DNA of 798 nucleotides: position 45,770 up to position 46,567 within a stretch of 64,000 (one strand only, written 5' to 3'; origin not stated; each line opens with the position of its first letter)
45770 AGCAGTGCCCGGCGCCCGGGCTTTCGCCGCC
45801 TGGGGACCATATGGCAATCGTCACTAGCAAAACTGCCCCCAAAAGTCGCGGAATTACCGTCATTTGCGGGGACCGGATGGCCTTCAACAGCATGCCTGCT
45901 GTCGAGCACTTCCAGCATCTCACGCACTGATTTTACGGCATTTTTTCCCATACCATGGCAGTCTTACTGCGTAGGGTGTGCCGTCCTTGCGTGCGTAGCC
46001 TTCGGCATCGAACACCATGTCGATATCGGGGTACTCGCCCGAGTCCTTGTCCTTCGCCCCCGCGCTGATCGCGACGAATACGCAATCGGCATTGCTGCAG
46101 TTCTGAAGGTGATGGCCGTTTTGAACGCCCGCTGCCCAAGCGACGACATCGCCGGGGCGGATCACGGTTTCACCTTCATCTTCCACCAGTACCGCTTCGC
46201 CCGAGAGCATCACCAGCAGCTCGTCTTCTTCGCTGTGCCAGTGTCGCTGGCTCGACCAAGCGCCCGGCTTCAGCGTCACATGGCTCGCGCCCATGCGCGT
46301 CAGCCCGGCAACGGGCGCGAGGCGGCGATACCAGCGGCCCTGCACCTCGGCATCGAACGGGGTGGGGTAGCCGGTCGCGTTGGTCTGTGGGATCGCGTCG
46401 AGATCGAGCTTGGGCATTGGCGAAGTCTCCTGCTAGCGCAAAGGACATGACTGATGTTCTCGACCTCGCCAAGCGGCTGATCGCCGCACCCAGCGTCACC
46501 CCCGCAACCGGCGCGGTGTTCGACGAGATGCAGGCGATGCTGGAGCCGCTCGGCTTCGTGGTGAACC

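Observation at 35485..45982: A ~10.5 kb integrative island bounded by 16-bp direct repeats, with no tRNA target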

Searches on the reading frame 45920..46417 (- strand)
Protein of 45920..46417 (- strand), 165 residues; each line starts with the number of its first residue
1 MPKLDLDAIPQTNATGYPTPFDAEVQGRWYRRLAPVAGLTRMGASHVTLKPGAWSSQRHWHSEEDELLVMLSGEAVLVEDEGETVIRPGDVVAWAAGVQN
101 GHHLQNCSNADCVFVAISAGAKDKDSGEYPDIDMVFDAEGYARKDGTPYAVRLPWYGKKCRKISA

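Call 8: search_protein_families(library=pfam, proteins=[window:45920-46417:-], max_evalue=0.01)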
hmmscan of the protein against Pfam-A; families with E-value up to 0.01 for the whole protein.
window:45920-46417:- (165 aa): 3 families
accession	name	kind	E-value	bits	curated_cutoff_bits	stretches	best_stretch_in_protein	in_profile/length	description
PF07883.17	Cupin_2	-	8.4e-15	54.7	27.2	1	46-117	2-69/70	Cupin domain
PF05899.18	Cupin_3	-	1.7e-05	24.9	23.5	1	56-98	17-60/74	EutQ-like cupin domain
PF00190.28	Cupin_1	-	0.0013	18.8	22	1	40-117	31-113/151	Cupin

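Call 9: search_protein_families(library=ncbifam, proteins=[window:45920-46417:-], max_evalue=0.01)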
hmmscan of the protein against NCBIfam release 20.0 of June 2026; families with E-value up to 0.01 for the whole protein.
window:45920-46417:- (165 aa): 3 families
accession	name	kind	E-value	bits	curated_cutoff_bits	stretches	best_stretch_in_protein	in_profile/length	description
TIGR03404.1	bicupin_oxalic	subfamily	2.1e-05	23.8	254.2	1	41-118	244-323/367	bicupin, oxalate decarboxylase family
NF049940.1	MandnitrLy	equivalog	3.2e-05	23.8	140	1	38-103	31-95/130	(R)-mandelonitrile lyase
NF050094.1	BetDgalsidMYCTU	equivalog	4.2e-05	23.7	175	1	13-117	8-107/113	beta-D-galactosidase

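Call 14: find_homologous_proteins(query=window:45920-46417:-, max_evalue=1e-20)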
Query window:45920-46417:- (165 aa): 7980 proteins with E <= 1e-20 among 8000 candidates; the best 120 are listed.
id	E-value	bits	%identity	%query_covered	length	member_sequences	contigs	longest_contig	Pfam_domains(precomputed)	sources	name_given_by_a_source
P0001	2.9e-107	374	98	100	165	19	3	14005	PF07883.18,PF05899.19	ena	-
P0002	5.8e-93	327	94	92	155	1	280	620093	PF07883.18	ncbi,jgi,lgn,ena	-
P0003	1.5e-92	326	93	92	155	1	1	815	PF07883.18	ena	-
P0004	1.5e-92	326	93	92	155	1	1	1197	PF07883.18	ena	-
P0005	2.0e-92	325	93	92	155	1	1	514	PF07883.18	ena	-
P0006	5.3e-92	324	93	92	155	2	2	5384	PF07883.18,PF05899.19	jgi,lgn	jgi:uncharacterized cupin superfamily protein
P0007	5.9e-92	324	93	92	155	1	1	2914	PF07883.18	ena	-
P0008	1.5e-91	323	93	92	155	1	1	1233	PF07883.18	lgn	-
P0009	5.8e-91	321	92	92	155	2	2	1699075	PF07883.18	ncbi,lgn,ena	-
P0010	8.9e-91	320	91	92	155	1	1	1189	PF07883.18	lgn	-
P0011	3.7e-90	318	91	92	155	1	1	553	PF07883.18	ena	-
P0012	4.0e-89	315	90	92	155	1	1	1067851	PF07883.18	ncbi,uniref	ncbi:cupin domain-containing protein [Citromicrobium bathyomarinum]|uniref:cupin domain-containing p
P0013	1.4e-88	313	89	92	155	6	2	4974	PF07883.18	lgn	-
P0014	1.4e-87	310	88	93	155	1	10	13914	PF07883.18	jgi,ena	-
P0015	1.9e-87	309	88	92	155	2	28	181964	PF07883.18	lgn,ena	-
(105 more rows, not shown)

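Call 16: find_encoding_contigs(protein=P0002, flank=10000, max_places=6)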
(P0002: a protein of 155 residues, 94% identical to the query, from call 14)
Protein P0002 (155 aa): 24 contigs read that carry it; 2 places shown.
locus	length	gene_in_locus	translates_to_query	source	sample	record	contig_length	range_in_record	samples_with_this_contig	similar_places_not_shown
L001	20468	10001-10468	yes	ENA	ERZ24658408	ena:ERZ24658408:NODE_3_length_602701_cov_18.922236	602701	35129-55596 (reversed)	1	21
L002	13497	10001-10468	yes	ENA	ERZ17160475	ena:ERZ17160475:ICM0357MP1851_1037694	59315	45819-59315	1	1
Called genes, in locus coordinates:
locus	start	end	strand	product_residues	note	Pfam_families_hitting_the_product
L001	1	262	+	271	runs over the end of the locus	PF01149:Fapy_DNA_glyco, PF06831:H2TH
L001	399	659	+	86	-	PF01649:Ribosomal_S20p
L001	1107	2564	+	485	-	PF11638:DnaA_N, PF00308:Bac_DnaA, PF08299:Bac_DnaA_C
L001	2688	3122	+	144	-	PF06170:DUF983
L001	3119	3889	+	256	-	PF00899:ThiF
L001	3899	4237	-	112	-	PF04828:GFA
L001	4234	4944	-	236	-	PF02146:SIR2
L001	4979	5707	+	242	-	PF01113:DapB_N, PF05173:DapB_C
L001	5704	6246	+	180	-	-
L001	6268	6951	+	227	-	PF00730:HhH-GPD, PF00633:HHH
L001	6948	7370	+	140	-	-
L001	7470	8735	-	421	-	PF00375:SDF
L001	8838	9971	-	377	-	PF01546:Peptidase_M20, PF07687:M20_dimer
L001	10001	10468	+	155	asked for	PF07883:Cupin_2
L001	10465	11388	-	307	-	PF02265:S1-P1_nuclease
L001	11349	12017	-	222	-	PF02798:GST_N (weak), PF13417:GST_N_3, PF13409:GST_N_2, PF13410:GST_C_2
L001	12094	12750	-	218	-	PF03193:RsgA_GTPase (faint), PF00009:GTP_EFTU (faint), PF01926:MMR_HSR1, PF02421:FeoB_N (weak)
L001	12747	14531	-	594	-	PF14849:YidC_periplas, PF02096:60KD_IMP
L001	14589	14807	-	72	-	PF01809:YidD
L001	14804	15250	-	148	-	PF00825:Ribonuclease_P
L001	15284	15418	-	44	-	PF00468:Ribosomal_L34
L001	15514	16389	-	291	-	-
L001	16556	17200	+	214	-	PF13541:ChlI, PF01078:Mg_chelatase (weak)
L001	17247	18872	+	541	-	PF00239:Resolvase, PF07508:Recombinase, PF13408:Zn_ribbon_recom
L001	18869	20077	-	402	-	-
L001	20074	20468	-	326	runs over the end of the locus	-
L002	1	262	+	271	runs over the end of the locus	PF01149:Fapy_DNA_glyco, PF06831:H2TH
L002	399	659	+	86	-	PF01649:Ribosomal_S20p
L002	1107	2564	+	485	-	PF11638:DnaA_N, PF00308:Bac_DnaA, PF08299:Bac_DnaA_C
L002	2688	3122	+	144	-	PF06170:DUF983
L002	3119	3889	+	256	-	PF00899:ThiF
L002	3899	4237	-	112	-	PF04828:GFA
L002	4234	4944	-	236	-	PF02146:SIR2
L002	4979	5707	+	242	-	PF01113:DapB_N, PF05173:DapB_C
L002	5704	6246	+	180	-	-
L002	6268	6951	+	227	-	PF00730:HhH-GPD, PF00633:HHH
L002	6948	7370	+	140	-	-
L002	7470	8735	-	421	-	PF00375:SDF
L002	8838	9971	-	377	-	PF01546:Peptidase_M20, PF07687:M20_dimer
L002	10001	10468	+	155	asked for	PF07883:Cupin_2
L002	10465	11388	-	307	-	PF02265:S1-P1_nuclease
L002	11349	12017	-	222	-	PF02798:GST_N (weak), PF13417:GST_N_3, PF13409:GST_N_2, PF13410:GST_C_2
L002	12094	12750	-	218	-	PF03193:RsgA_GTPase (faint), PF00009:GTP_EFTU (faint), PF01926:MMR_HSR1, PF02421:FeoB_N (weak)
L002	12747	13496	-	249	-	?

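Call 17: find_encoding_contigs(protein=P0001, flank=10000, max_places=6)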
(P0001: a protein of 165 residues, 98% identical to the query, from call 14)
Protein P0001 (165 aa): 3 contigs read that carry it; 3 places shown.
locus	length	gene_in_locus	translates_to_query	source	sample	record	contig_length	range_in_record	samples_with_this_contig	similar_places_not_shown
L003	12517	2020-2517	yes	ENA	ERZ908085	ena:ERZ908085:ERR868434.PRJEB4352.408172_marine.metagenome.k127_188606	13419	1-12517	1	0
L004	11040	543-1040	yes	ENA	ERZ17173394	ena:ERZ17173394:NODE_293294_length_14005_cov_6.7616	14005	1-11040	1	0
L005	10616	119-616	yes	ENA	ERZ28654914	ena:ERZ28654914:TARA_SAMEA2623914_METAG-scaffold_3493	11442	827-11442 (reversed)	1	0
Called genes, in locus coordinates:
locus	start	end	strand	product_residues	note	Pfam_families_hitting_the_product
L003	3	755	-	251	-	?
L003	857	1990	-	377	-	PF01546:Peptidase_M20, PF07687:M20_dimer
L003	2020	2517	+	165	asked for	PF05899:Cupin_3 (faint), PF07883:Cupin_2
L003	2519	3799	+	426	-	PF13356:Arm-DNA-bind_3, PF14659:Phage_int_SAM_3, PF00589:Phage_integrase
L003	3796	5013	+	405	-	PF13356:Arm-DNA-bind_3 (weak), PF00589:Phage_integrase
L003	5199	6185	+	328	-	PF00004:AAA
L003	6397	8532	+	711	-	PF27160:Y4kK_N, PF27210:Y4kK_2nd, PF00082:Peptidase_S8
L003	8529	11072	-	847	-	PF13671:AAA_33, PF00149:Metallophos, PF16542:PNKP_ligase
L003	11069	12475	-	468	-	PF12623:Hen1_L, PF13489:Methyltransf_23, PF08241:Methyltransf_11 (weak), PF08242:Methyltransf_12 (weak), PF13649:Methyltransf_25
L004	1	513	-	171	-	?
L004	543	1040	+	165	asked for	PF05899:Cupin_3 (faint), PF07883:Cupin_2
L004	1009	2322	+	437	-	PF13356:Arm-DNA-bind_3, PF14659:Phage_int_SAM_3, PF00589:Phage_integrase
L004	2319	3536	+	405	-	PF13356:Arm-DNA-bind_3 (weak), PF00589:Phage_integrase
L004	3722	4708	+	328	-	PF00004:AAA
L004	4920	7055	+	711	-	PF27160:Y4kK_N, PF27210:Y4kK_2nd, PF00082:Peptidase_S8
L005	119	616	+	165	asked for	PF05899:Cupin_3 (faint), PF07883:Cupin_2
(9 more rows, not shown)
